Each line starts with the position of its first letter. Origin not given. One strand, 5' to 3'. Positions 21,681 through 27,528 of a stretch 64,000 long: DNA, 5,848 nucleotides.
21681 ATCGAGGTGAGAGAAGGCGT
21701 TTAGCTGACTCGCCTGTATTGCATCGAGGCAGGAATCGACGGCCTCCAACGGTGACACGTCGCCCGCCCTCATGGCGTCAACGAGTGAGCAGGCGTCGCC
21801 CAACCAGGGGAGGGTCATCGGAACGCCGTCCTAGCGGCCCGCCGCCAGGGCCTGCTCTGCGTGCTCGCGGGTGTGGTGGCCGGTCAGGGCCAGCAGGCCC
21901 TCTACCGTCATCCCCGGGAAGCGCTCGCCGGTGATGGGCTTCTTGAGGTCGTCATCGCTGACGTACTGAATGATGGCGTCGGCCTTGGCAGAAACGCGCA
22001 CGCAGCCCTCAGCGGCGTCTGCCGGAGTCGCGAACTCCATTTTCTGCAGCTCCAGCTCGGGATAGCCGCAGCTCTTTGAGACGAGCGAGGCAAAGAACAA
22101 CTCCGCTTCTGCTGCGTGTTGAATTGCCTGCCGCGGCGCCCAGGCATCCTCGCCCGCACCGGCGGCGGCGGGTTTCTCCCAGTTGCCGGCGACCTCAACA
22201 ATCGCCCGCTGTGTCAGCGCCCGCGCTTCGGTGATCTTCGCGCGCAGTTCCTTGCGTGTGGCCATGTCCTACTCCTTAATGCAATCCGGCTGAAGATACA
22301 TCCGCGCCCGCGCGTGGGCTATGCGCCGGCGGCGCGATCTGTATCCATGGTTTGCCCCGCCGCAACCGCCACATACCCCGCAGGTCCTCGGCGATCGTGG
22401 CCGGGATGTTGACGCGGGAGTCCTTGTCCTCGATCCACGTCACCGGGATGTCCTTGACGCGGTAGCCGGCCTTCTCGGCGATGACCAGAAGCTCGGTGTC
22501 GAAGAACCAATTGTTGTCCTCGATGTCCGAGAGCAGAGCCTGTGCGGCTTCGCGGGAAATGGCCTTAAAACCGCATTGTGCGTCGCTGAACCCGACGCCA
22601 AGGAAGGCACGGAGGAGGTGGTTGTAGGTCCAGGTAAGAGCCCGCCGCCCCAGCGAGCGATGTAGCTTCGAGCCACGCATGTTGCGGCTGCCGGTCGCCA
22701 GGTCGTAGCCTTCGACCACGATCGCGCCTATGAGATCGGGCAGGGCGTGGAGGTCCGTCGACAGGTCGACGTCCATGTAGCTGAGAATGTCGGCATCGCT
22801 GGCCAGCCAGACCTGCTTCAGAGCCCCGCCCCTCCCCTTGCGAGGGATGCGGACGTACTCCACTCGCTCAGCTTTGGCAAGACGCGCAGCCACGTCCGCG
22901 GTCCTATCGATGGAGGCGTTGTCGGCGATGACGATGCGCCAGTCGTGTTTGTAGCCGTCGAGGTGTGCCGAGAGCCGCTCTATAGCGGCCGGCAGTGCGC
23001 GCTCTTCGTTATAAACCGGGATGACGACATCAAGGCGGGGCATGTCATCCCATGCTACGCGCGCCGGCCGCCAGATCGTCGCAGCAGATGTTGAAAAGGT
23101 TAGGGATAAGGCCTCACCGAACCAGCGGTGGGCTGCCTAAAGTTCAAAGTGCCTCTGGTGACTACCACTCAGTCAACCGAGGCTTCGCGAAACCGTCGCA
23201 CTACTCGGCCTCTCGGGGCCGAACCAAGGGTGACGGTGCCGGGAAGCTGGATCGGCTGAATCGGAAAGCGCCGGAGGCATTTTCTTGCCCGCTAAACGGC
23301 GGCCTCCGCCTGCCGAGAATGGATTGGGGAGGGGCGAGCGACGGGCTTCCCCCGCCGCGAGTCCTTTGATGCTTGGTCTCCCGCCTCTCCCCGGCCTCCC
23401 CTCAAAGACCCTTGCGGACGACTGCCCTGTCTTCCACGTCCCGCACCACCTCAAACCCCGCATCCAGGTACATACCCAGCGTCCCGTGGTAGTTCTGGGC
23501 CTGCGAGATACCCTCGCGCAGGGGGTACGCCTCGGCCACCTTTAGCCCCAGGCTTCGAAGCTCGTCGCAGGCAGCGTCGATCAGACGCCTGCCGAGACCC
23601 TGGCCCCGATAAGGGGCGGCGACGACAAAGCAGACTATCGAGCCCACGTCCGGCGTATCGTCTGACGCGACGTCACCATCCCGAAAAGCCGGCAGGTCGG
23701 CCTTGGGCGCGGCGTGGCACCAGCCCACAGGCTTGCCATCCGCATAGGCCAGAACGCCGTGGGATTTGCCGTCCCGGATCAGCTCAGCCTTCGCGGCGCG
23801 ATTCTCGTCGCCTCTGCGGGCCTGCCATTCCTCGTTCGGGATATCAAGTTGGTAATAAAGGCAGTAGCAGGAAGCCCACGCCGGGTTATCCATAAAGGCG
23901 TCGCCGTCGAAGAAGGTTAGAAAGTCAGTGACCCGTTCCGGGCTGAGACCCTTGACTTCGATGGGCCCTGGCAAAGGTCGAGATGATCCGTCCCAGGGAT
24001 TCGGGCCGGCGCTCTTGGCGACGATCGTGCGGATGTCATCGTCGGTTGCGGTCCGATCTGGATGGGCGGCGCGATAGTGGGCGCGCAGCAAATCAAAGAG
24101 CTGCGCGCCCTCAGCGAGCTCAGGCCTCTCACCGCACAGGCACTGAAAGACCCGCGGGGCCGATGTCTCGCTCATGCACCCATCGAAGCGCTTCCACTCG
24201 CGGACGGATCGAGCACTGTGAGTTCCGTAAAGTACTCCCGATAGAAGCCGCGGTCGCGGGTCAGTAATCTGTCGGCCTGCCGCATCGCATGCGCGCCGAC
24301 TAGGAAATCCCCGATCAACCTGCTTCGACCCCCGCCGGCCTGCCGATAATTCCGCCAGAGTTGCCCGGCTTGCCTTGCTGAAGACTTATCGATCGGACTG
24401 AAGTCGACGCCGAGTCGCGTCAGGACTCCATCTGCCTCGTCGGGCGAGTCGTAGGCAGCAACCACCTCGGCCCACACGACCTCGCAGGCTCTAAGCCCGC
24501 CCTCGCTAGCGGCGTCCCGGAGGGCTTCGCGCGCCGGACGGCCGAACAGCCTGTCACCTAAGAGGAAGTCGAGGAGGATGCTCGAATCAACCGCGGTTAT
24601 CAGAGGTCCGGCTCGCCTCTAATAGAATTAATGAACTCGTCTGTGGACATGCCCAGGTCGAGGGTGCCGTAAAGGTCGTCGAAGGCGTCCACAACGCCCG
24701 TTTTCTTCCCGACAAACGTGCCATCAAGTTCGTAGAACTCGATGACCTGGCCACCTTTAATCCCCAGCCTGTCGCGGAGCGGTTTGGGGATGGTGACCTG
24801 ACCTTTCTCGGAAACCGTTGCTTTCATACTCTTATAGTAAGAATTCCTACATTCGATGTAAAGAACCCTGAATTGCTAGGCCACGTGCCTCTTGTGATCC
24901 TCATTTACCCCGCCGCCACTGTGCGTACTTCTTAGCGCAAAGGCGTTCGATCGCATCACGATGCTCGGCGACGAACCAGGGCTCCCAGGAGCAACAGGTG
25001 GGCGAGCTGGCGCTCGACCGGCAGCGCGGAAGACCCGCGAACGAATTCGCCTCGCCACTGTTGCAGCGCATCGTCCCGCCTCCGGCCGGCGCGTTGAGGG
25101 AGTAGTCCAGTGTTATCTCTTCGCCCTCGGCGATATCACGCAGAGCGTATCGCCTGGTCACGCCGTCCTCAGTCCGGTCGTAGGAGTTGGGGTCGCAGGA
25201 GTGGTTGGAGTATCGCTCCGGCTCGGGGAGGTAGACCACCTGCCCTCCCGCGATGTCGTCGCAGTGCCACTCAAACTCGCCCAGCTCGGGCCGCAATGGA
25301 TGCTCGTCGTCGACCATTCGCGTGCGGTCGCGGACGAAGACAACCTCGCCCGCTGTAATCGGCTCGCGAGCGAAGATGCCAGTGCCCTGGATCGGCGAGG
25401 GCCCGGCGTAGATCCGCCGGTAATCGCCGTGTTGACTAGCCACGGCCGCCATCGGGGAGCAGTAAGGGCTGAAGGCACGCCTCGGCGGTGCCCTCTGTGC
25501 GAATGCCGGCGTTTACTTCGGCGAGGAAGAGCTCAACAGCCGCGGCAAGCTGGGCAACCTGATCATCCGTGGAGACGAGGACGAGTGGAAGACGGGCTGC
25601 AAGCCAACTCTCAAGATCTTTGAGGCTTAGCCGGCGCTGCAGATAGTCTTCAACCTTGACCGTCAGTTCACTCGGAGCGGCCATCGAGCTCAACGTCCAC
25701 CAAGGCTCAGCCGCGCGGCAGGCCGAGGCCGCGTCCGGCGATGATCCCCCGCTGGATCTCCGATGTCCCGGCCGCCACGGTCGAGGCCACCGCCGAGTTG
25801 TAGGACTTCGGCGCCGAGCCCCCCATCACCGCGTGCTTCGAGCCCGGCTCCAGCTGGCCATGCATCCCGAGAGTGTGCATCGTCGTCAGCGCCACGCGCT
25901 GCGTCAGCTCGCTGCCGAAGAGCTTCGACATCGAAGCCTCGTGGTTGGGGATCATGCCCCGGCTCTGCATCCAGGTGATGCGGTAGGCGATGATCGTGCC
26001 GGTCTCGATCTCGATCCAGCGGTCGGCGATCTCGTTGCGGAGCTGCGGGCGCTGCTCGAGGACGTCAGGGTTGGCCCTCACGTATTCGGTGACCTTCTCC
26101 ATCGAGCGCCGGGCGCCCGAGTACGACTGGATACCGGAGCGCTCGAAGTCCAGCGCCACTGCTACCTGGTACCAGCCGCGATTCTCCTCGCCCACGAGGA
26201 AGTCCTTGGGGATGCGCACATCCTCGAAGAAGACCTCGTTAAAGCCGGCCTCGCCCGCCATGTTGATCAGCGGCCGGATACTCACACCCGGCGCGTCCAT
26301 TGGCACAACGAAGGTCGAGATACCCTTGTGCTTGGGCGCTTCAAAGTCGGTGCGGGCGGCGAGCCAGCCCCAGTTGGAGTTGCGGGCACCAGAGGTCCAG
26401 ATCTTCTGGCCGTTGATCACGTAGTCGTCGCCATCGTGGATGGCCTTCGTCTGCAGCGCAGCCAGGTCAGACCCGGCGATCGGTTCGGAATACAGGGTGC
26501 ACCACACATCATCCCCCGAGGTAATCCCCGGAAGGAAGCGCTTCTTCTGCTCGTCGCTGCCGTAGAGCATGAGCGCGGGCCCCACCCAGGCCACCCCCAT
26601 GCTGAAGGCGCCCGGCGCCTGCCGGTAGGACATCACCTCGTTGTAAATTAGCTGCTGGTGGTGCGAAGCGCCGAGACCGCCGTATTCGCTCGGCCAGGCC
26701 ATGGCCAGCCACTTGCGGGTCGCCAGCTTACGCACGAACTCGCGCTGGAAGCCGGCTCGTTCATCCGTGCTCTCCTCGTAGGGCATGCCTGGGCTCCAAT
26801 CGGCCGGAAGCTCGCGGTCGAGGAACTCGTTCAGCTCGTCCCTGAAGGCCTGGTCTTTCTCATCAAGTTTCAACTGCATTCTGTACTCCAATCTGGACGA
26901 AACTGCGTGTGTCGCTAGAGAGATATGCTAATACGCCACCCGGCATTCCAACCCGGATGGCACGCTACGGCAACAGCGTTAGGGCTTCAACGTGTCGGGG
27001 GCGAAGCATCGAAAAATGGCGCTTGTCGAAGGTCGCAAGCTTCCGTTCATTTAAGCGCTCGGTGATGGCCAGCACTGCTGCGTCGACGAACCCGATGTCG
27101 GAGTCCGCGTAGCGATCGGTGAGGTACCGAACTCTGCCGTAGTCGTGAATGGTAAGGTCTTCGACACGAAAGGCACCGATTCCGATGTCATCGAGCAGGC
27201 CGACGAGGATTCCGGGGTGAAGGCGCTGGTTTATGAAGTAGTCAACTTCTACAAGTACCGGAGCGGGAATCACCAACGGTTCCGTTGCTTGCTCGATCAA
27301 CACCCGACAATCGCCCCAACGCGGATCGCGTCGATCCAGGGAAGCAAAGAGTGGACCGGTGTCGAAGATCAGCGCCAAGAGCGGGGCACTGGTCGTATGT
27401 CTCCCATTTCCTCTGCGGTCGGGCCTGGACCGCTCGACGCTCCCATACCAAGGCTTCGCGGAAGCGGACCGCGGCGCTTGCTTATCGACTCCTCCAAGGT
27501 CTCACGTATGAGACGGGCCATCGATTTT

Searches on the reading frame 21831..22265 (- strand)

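Call 36: search_protein_families(library=pfam, proteins=[window:21831-22265:-], max_evalue=0.00001)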
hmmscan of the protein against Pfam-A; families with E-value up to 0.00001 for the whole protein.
window:21831-22265:- (144 aa): 1 family
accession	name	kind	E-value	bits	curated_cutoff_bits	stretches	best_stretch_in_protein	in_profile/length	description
PF12867.12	DinB_2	-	1e-07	32.9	24.8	1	39-139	27-128/128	DinB superfamily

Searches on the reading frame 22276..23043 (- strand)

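Call 36: search_protein_families(library=pfam, proteins=[window:22276-23043:-], max_evalue=0.00001)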
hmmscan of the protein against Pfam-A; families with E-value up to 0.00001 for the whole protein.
window:22276-23043:- (255 aa): 1 family
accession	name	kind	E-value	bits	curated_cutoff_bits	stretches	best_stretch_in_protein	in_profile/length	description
PF00535.33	Glycos_transf_2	-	1.4e-23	84.1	23.3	1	6-170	2-167/168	Glycosyl transferase family 2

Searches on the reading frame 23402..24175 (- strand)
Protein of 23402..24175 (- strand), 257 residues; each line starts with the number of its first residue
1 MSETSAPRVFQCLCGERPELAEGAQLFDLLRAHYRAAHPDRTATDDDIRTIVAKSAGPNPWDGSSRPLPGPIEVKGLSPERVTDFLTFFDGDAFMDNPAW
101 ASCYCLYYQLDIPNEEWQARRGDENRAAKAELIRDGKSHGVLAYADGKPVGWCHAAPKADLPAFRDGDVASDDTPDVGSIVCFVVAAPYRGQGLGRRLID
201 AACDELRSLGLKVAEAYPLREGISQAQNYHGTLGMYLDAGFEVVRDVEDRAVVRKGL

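Call 32: search_protein_families(library=pfam, proteins=[window:23402-24175:-], max_evalue=0.00001)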
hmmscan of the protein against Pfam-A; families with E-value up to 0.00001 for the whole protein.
window:23402-24175:- (257 aa): 2 families
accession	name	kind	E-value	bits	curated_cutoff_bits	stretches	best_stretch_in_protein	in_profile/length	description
PF00583.31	Acetyltransf_1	-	1.9e-13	51.1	20.7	1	111-214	6-96/116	Acetyltransferase (GNAT) family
PF13508.13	Acetyltransf_7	-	6.8e-08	33.2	27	1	139-242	4-83/84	Acetyltransferase (GNAT) domain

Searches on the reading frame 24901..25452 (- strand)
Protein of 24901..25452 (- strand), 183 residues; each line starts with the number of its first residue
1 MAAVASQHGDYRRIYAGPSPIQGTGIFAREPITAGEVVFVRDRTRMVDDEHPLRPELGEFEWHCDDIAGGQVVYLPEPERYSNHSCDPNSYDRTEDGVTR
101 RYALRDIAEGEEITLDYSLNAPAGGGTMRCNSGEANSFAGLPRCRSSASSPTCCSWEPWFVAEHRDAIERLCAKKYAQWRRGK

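Call 32: search_protein_families(library=pfam, proteins=[window:24901-25452:-], max_evalue=0.00001)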
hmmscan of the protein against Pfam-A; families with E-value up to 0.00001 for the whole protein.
window:24901-25452:- (183 aa): 1 family
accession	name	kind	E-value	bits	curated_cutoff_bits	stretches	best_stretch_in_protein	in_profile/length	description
PF00856.33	SET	-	4.9e-14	53.1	22.4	1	23-117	1-104/105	SET domain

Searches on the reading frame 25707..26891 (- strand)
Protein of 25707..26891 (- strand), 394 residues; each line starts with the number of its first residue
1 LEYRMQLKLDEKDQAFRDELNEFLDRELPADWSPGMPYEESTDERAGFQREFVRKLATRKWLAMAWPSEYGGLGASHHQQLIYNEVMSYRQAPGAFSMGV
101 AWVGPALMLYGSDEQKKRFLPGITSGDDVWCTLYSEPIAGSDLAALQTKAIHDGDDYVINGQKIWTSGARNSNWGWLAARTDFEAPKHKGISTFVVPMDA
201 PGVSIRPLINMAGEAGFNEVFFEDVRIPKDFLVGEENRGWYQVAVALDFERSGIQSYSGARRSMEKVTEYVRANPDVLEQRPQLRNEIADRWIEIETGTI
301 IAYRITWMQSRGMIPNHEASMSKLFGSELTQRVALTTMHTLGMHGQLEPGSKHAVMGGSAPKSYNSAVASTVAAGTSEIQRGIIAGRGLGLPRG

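Call 32: search_protein_families(library=pfam, proteins=[window:25707-26891:-], max_evalue=0.00001)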
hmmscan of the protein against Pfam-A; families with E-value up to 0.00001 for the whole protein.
window:25707-26891:- (394 aa): 3 families
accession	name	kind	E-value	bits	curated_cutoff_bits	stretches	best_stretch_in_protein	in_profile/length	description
PF02771.21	Acyl-CoA_dh_N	-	4.7e-21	75.7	22.9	1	11-127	2-113/113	Acyl-CoA dehydrogenase, N-terminal domain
PF00441.29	Acyl-CoA_dh_1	-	5e-21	75.9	22.4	1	237-387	1-148/150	Acyl-CoA dehydrogenase, C-terminal domain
PF02770.24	Acyl-CoA_dh_M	-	8e-21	74.5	33.3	1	131-225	1-97/97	Acyl-CoA dehydrogenase, middle domain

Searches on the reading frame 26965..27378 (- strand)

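Call 39: search_protein_families(library=pfam, proteins=[window:26965-27378:-], max_evalue=0.00001)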
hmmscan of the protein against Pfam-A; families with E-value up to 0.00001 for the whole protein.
window:26965-27378:- (137 aa): 1 family
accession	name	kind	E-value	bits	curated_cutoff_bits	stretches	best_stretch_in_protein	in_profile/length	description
PF01850.27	PIN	-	3e-08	34.7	23.6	1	4-122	2-114/120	PIN domain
